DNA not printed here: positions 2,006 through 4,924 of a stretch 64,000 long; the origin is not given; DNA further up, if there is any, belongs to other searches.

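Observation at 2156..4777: Lipoprotein built from two tandem erythromycin-esterase-family domains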

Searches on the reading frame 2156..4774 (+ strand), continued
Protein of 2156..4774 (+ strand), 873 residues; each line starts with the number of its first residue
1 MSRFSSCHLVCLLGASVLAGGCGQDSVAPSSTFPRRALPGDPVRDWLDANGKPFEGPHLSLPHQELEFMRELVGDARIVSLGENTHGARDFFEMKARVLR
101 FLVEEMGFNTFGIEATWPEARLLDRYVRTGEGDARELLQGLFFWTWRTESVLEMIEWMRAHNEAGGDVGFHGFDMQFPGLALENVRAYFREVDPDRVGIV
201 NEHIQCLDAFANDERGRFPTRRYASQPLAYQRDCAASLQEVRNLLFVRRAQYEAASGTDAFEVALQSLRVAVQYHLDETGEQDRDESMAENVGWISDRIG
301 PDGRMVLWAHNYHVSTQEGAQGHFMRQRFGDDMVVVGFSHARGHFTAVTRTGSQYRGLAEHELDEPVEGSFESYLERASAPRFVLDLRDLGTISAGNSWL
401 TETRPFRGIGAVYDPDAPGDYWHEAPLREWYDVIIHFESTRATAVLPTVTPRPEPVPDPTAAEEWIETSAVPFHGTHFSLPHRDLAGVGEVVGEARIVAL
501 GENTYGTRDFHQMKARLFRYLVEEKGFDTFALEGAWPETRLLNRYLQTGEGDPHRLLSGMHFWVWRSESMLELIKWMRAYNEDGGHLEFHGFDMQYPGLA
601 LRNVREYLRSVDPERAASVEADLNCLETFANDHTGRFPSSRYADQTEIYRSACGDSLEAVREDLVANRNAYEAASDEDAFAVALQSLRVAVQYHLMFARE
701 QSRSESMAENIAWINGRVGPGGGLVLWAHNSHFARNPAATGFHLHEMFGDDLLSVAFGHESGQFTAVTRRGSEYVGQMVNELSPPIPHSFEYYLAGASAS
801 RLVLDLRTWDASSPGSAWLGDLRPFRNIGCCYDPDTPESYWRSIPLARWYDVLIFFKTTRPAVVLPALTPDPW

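Call 9: find_homologous_proteins(query=window:2156-4774:+, max_evalue=1e-10)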
Query window:2156-4774:+ (873 aa): 348 proteins with E <= 1e-10 among 8000 candidates; the best 120 are listed.
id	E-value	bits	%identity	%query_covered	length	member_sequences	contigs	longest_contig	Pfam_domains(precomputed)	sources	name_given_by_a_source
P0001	0.0e+0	2027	99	100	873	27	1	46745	PF05139.20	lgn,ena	-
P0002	0.0e+0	1765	86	100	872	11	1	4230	PF05139.20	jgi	-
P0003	0.0e+0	1757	86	100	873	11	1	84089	PF05139.20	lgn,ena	-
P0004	0.0e+0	1725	84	100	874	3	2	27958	PF05139.20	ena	-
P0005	0.0e+0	1213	86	69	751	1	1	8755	PF05139.20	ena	-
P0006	0.0e+0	1118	84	65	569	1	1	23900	PF05139.20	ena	-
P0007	1.1e-178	615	63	49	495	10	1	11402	PF05139.20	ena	-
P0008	3.7e-177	609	65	47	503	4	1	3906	PF05139.20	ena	-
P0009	6.2e-172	592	60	51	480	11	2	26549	PF05139.20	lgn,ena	-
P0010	3.6e-170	586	64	47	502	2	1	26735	PF05139.20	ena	-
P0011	6.3e-170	586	61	51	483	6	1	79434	PF05139.20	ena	-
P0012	2.2e-168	580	62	47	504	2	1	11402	PF05139.20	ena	-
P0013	2.8e-166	573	57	50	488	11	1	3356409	PF05139.20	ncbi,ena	-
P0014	5.1e-166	573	62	47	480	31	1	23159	PF05139.20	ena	-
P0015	2.0e-163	564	41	49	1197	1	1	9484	PF05139.20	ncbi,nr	ncbi:MAG TPA: erythromycin esterase family protein [Thermoanaerobaculia bacterium]|nr:erythromycin e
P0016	1.0e-156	542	58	50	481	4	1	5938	PF05139.20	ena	-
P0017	2.2e-156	541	59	48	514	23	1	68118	PF05139.20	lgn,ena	-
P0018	7.0e-132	460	50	51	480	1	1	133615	PF05139.20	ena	-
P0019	9.5e-129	449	51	47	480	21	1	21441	PF05139.20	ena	-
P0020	2.2e-121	425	57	42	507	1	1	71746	PF05139.20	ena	-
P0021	7.4e-109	383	38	43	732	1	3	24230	PF05139.20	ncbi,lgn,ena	ncbi:MAG: erythromycin esterase family protein [Acidobacteriota bacterium]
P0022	4.1e-108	381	45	49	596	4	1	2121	PF05139.20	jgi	-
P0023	2.1e-107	379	44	47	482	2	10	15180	PF05139.20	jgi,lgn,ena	jgi:erythromycin esterase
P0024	2.1e-106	375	44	47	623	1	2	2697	PF05139.20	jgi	jgi:erythromycin esterase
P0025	1.9e-105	372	44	49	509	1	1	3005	PF05139.20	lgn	-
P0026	2.3e-103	365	45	47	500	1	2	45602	PF05139.20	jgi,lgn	jgi:erythromycin esterase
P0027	6.7e-101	357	44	51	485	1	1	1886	PF05139.20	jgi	jgi:erythromycin esterase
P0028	7.9e-101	357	41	49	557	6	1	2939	PF05139.20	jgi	jgi:erythromycin esterase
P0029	3.1e-100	355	45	46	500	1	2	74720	PF05139.20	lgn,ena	-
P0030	3.9e-100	355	44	48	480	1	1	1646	PF05139.20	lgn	-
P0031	8.0e-100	354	36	43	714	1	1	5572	PF05139.20,PF13577.13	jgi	jgi:erythromycin esterase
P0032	2.3e-99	352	38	58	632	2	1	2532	PF05139.20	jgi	jgi:erythromycin esterase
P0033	3.3e-98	348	42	51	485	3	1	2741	PF05139.20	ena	-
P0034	1.7e-97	346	43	48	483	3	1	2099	PF05139.20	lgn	-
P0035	7.3e-96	340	44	46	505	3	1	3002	PF05139.20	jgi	jgi:erythromycin esterase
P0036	3.0e-95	338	41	48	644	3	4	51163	PF05139.20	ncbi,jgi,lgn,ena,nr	ncbi:MAG: erythromycin esterase family protein [Theionarchaea archaeon]|nr:erythromycin esterase fam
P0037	1.0e-94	337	44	46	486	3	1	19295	PF05139.20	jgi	-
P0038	1.9e-93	332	51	36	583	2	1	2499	PF05139.20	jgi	-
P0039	8.8e-91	324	34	48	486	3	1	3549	PF05139.20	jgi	jgi:erythromycin esterase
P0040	3.0e-90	322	41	50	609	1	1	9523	PF05139.20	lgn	-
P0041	4.4e-90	321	39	50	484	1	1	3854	PF05139.20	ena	-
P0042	1.0e-89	320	40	49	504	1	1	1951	PF05139.20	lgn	-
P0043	7.5e-89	317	42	47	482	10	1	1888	PF05139.20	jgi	jgi:erythromycin esterase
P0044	1.0e-88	317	39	51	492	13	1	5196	PF05139.20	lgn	-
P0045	2.6e-88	315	40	50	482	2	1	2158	PF05139.20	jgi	jgi:erythromycin esterase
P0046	4.3e-88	315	43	46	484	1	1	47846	PF05139.20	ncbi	-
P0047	1.3e-87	313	42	48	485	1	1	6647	PF05139.20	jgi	jgi:erythromycin esterase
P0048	2.8e-85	305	43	46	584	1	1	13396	PF05139.20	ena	-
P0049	6.6e-84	301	40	47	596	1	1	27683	PF05139.20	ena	-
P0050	7.4e-84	301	44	46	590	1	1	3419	PF05139.20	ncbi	ncbi:MAG: erythromycin esterase family protein [Thermoanaerobaculia bacterium]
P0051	3.0e-83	299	41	46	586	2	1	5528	PF05139.20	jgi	jgi:erythromycin esterase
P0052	9.6e-83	297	44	46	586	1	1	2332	PF05139.20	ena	-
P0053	1.5e-81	293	40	46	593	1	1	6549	PF05139.20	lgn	-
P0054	1.5e-78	283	39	49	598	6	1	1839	PF05139.20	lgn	-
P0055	1.9e-78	283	38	46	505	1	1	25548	PF05139.20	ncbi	-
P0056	3.0e-78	282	39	48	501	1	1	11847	PF05139.20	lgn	-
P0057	9.4e-78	281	40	47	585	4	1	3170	PF05139.20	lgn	-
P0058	1.1e-77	280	38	47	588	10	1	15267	PF05139.20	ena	-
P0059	1.1e-77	280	40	47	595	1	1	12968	PF05139.20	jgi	jgi:erythromycin esterase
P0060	5.8e-77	278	39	46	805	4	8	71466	PF10670.16,PF05139.20,PF13620.13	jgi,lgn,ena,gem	-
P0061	7.6e-77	278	41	46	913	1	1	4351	PF05139.20,PF04542.21,PF08281.19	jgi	jgi:erythromycin esterase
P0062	7.7e-76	274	44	22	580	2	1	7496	PF05139.20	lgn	-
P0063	8.1e-76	274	40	46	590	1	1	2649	PF05139.20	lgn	-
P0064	1.0e-75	274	41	46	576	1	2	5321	PF05139.20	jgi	jgi:erythromycin esterase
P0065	1.1e-75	274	39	46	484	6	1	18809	PF05139.20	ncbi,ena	-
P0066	1.2e-75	274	39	46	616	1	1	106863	PF05139.20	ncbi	ncbi:erythromycin esterase family protein [Gemmatimonadota bacterium]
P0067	1.3e-75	273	42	44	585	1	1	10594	PF05139.20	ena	-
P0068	1.8e-75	273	37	49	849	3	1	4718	PF10670.16,PF13715.13,PF05139.20,PF13620.13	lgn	-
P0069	2.1e-75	273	37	47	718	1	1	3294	PF05139.20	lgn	-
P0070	3.3e-75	272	38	47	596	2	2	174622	PF05139.20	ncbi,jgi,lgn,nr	ncbi:MAG TPA: erythromycin esterase family protein [Thermoanaerobaculia bacterium]|jgi:erythromycin 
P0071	6.2e-75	271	40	46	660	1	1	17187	PF05139.20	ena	-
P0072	8.5e-75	271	40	50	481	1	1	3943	PF05139.20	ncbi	-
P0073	1.1e-74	270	40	46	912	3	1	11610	PF05139.20,PF04545.23,PF04542.21,PF08281.19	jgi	jgi:erythromycin esterase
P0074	1.2e-74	270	38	47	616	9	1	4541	PF05139.20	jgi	jgi:erythromycin esterase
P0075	2.2e-74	269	50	17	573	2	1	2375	PF05139.20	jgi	-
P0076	2.8e-74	269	39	46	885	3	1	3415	PF05139.20,PF04545.23,PF04542.21,PF08281.19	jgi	jgi:erythromycin esterase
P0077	4.5e-74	268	39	46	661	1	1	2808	PF14534.13,PF05139.20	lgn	-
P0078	1.9e-73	266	38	48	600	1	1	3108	PF05139.20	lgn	-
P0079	2.1e-73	266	39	46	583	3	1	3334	PF05139.20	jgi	jgi:erythromycin esterase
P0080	2.2e-73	266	38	24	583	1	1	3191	PF05139.20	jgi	jgi:erythromycin esterase-like protein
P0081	2.8e-73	266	39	47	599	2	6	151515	PF05139.20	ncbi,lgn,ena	-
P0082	4.0e-73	265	47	22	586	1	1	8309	PF05139.20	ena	-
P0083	6.9e-73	264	40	46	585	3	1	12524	PF05139.20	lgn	-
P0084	8.2e-73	264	41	43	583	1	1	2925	PF05139.20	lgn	-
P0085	1.1e-72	264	44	21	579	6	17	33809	PF05139.20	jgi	jgi:erythromycin esterase-like protein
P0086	1.1e-72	264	48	18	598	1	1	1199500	PF05139.20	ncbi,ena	-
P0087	1.5e-72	263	49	19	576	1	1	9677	PF05139.20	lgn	-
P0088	1.9e-72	263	39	47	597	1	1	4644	PF05139.20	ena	-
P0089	5.3e-72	261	38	48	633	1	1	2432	PF05139.20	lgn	-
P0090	8.6e-72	261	37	47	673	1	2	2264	PF05139.20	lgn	-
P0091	1.5e-71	260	46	22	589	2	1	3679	PF05139.20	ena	-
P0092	1.7e-71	260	40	42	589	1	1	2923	PF05139.20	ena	-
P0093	2.2e-71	259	42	21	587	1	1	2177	PF05139.20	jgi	-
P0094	3.5e-71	259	36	47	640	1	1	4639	PF05139.20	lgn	-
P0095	3.7e-71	259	41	46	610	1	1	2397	PF05139.20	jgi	jgi:erythromycin esterase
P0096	5.9e-71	258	38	48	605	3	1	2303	PF05139.20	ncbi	-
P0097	6.5e-71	258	39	44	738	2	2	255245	PF14534.13,PF05139.20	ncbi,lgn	-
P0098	7.7e-71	258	38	47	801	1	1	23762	PF05139.20,PF13620.13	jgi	-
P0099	1.2e-70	257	40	43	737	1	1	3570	PF05139.20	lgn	-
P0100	2.1e-70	256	36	47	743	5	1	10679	PF05139.20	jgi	-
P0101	3.2e-70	256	39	43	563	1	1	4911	PF14534.13,PF05139.20,PF13577.13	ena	-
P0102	3.7e-70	255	36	49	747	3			PF05139.20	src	-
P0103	3.8e-70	255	40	45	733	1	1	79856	PF05139.20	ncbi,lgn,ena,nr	ncbi:MAG TPA: erythromycin esterase family protein [Longimicrobiales bacterium]|nr:erythromycin este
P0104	4.9e-70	255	42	22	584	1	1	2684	PF05139.20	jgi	jgi:erythromycin esterase-like protein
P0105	5.3e-70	255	38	46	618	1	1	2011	PF05139.20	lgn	-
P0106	6.6e-70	255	38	46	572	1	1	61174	PF14534.13,PF05139.20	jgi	jgi:erythromycin esterase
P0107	7.4e-70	254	38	50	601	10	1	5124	PF05139.20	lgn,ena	-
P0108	7.7e-70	254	38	48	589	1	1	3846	PF05139.20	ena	-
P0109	9.5e-70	254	50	18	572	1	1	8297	PF05139.20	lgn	-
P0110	1.1e-69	254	36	48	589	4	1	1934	PF05139.20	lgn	-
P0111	1.4e-69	253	39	43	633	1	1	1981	PF05139.20,PF13577.13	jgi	jgi:erythromycin esterase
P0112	2.5e-69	253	47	18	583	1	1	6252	PF05139.20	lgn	-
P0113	2.9e-69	252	48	17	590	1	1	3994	PF05139.20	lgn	-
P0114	3.0e-69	252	37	45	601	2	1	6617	PF14534.13,PF05139.20,PF13577.13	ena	-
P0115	3.7e-69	252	35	49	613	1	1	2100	PF05139.20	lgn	-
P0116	5.3e-69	252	38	48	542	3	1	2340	PF05139.20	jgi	jgi:erythromycin esterase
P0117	7.7e-69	251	36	47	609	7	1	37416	PF05139.20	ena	-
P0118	8.4e-69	251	37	48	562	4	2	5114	PF14534.13,PF05139.20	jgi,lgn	-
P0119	9.2e-69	251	38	46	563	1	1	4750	PF14534.13,PF05139.20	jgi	jgi:erythromycin esterase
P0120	9.8e-69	251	49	18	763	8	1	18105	PF05139.20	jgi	jgi:erythromycin esterase-like protein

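Call 17: find_related_loci(query=window:2156-4774:+, collection=genome_contigs, flank=8000)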
Query window:2156-4774:+ (873 aa) in genome_contigs; peptide patterns used: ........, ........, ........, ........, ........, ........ (x = any residue, [..] = any of these).
60 stretches matched a pattern; 38 encode a relative of the query (tblastn E <= 1e-3); 31 distinct loci.
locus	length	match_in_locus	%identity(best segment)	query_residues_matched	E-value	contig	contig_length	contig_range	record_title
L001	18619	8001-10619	91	1-873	0e+0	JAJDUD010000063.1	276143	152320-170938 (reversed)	MAG: Acidobacteria bacterium isolate jk18x1bzbins.64 k141_294743, whole genome shotgun sequence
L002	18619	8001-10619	87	1-873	0e+0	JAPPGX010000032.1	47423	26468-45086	MAG: Acidobacteriota bacterium isolate RHO1_bin_67 NODE_1594_length_47423_cov_24.559956, whole genome shotgun sequence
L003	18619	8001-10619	86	1-873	0e+0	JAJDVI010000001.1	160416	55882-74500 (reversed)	MAG: Acidobacteria bacterium isolate jk18x22bins.33 k141_314203, whole genome shotgun sequence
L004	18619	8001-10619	98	1-873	0e+0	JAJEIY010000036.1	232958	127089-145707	MAG: Acidobacteria bacterium isolate p16x63bins.69 k141_393170, whole genome shotgun sequence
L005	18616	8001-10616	86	1-873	0e+0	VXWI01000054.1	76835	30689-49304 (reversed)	MAG: Acidobacteria bacterium isolate SB0668_bin_14 NODE_168_length_76835_cov_14.157658, whole genome shotgun sequence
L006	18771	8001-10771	63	5-873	3e-175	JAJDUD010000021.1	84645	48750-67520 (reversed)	MAG: Acidobacteria bacterium isolate jk18x1bzbins.64 k141_888950, whole genome shotgun sequence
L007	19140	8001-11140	65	9-873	1e-173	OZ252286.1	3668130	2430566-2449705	MAG: Candidatus Marinacidobacterium sp. isolate 2fc02975-8019-4601-bdd3-05d84ce2460d genome assembly, chromosome: 1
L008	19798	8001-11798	64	9-873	6e-173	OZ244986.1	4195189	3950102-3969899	MAG: Candidatus Marinacidobacterium sp. isolate 3944564f-3231-43fa-8f4a-73563c7b229a genome assembly, chromosome: 1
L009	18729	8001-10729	63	9-873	2e-172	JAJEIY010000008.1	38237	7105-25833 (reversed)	MAG: Acidobacteria bacterium isolate p16x63bins.69 k141_141927, whole genome shotgun sequence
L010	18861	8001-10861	61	7-873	7e-168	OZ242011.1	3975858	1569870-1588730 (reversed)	MAG: Candidatus Marinacidobacterium sp. isolate 9dab93f2-0bd7-4437-a2b9-636a52ee9c7b genome assembly, chromosome: 1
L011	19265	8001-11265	64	46-873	2e-164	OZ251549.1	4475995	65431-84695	MAG: Candidatus Marinacidobacterium sp. isolate 88176f09-942a-4e48-9e77-24fef9edb6e5 genome assembly, chromosome: 1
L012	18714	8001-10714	61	17-873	7e-164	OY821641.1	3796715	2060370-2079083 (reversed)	MAG: Vicinamibacteria bacterium isolate 8cd05730-cbc4-4aa5-8344-af9f7d824ee9 genome assembly, chromosome: 1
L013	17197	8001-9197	61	46-866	8e-160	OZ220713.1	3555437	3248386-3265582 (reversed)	MAG: Vicinamibacteria bacterium isolate f5636fb4-303b-4095-abf0-868cc3675b90 genome assembly, chromosome: 1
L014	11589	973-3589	60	10-873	1e-157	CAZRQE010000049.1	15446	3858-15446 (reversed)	MAG TPA_asm: uncultured Gemmatimonadaceae bacterium isolate SRP338948_co1_128 genome assembly, contig: k141_360974, whol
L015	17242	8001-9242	63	46-873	3e-155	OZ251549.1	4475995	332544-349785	MAG: Candidatus Marinacidobacterium sp. isolate 88176f09-942a-4e48-9e77-24fef9edb6e5 genome assembly, chromosome: 1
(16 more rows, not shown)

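Call 34: search_protein_families(library=pfam, proteins=[L010:427-1695:-, L010:1695-3191:-, L010:11007-12617:+, L010:13000-14532:-, L010:13935-16214:-, L010:15338-17116:+, L010:16983-18584:+, L007:5883-7544:+, L007:1483-4155:+, L007:12624-14213:+], max_evalue=0.0001)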
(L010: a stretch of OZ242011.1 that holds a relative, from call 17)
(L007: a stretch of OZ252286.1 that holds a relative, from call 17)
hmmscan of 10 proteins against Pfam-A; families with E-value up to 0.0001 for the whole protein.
L010:427-1695:- (422 aa): 0 families

L010:1695-3191:- (498 aa): 2 families
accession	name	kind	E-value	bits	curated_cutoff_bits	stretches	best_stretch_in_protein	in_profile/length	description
PF13620.12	CarboxypepD_reg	-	4.1e-06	27.5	32.3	1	387-452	2-64/82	Carboxypeptidase regulatory-like domain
PF00413.30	Peptidase_M10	-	5.1e-05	23.6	24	1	314-340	108-134/159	Matrixin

L010:11007-12617:+ (537 aa): 0 families

L010:13000-14532:- (510 aa): 0 families

L010:13935-16214:- (759 aa): 1 family
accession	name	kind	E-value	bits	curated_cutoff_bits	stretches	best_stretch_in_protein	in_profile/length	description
PF00413.30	Peptidase_M10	-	1.2e-05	25.7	24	1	517-581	102-127/159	Matrixin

L010:15338-17116:+ (593 aa): 1 family
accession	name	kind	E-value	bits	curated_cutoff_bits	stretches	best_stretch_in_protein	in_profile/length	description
PF13560.12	HTH_31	-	1.7e-05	25.5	27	1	505-561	2-59/64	Helix-turn-helix domain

L010:16983-18584:+ (534 aa): 0 families

L007:5883-7544:+ (554 aa): 2 families
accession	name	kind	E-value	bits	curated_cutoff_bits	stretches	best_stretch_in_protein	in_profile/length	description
PF01979.26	Amidohydro_1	-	7.1e-19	68.7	25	1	395-476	239-327/345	Amidohydrolase family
PF07969.17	Amidohydro_3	-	3.7e-15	56.8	29.7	1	391-506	359-468/472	Amidohydrolase family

L007:1483-4155:+ (891 aa): 2 families
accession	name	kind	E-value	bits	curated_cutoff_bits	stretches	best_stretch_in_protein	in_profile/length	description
PF07969.17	Amidohydro_3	-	9.4e-21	75.2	29.7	2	759-872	360-471/472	Amidohydrolase family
PF01979.26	Amidohydro_1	-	6.1e-09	36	25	1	789-847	267-324/345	Amidohydrolase family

L007:12624-14213:+ (530 aa): 2 families
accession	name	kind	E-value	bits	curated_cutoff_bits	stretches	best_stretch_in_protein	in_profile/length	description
PF05235.19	CHAD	-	1.1e-46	160.1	25.6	1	235-468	2-227/228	CHAD domain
PF01928.26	CYTH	-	7.4e-11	42.6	23.2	1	1-203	1-177/179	CYTH domain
